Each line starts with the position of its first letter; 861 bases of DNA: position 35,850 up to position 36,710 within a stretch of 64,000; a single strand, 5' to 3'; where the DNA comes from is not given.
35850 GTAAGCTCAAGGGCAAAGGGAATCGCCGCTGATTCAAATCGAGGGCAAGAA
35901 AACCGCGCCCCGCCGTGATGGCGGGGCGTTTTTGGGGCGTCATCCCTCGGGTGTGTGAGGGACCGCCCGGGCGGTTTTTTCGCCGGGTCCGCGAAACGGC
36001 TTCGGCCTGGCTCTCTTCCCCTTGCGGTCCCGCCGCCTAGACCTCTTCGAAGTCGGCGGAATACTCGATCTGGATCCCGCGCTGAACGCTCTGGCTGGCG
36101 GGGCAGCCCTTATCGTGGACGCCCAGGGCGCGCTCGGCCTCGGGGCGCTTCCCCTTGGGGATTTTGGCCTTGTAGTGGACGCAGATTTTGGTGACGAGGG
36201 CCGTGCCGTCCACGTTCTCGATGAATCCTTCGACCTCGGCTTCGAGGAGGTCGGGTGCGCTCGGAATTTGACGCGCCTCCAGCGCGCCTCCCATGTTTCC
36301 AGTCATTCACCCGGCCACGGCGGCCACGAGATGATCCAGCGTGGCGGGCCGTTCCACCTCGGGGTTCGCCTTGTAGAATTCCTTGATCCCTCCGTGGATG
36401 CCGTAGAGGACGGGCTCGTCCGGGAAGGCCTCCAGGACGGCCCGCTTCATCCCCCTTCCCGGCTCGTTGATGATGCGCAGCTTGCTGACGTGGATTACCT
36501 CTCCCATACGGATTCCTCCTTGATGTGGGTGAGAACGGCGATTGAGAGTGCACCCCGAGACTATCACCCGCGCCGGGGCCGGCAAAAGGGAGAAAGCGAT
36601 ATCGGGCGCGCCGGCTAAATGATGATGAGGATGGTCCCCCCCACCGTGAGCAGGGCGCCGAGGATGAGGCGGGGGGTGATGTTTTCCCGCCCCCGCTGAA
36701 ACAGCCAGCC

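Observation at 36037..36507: OsmC/Ohr-like peroxiredoxin gene with in-frame UGA at the peroxidatic cysteine: candidate selenoprotein with SECIS-like hairpin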

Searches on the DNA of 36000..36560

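Call 59: search_rna_families(source=window, start=36000, end=36560, threshold=evalue, max_evalue=10)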
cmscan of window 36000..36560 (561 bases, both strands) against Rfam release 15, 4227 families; matches with E-value up to 10: 2.
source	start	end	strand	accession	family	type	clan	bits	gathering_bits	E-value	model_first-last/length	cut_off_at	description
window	36148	36178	-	RF03537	Flavi_TBFV_SL6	Cis-reg;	-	13.3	38.3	5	1-45/45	no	Tick-borne Flavivirus short stem-loop SL6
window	36398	36448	-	RF01763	Guanidine-III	Cis-reg; riboswitch;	-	11.5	36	9.2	1-67/67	no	Guanidine-III riboswitch aptamer (yKKC-III)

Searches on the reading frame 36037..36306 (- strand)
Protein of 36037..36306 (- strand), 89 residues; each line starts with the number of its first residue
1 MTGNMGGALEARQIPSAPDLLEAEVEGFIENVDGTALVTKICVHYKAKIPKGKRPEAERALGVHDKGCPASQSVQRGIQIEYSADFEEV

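Call 11: find_encoding_contigs(protein=window:36037-36306:-, flank=10000, max_places=4)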
Protein window:36037-36306:- (89 aa): 9 contigs read that carry it; 4 places shown.
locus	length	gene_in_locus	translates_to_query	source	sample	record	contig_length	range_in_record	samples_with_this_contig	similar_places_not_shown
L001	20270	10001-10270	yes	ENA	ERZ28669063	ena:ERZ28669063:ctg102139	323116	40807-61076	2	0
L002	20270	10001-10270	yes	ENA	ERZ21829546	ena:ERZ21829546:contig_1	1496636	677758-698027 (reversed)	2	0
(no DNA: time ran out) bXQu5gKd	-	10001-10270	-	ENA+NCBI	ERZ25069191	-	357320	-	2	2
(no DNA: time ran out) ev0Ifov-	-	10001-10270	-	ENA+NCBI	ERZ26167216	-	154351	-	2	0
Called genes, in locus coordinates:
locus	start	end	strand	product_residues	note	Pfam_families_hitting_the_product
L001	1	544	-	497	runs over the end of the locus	PF01406:tRNA-synt_1e, PF01921:tRNA-synt_1f (faint), PF00133:tRNA-synt_1 (faint), PF09334:tRNA-synt_1g (weak), PF09190:DALR_2, PF23493:CysS_C (weak)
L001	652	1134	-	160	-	PF02542:YgbB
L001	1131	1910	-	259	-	PF01128:IspD, PF12804:NTP_transf_3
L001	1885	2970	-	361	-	PF01850:PIN, PF01938:TRAM (weak)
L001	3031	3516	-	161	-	PF01967:MoaC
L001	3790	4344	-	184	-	PF22769:DCD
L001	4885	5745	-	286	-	PF13145:Rotamase_2, PF13616:Rotamase_3, PF00639:Rotamase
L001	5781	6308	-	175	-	-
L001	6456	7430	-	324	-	PF01699:Na_Ca_ex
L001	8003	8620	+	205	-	PF01209:Ubie_methyltran, PF13489:Methyltransf_23, PF01135:PCMT, PF02353:CMAS (weak), PF13847:Methyltransf_31, PF13649:Methyltransf_25, PF08241:Methyltransf_11, PF08242:Methyltransf_12, +2 more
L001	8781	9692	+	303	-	PF00892:EamA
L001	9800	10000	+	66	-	-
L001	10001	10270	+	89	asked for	PF02566:OsmC (weak)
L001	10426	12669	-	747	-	PF01315:Ald_Xan_dh_C, PF02738:MoCoBD_1, PF20256:MoCoBD_2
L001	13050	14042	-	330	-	PF01408:GFO_IDH_MocA, PF02894:GFO_IDH_MocA_C, PF22725:GFO_IDH_MocA_C3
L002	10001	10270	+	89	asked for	PF02566:OsmC (weak)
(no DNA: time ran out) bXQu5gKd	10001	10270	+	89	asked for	PF02566:OsmC (weak)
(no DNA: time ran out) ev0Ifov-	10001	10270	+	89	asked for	PF02566:OsmC (weak)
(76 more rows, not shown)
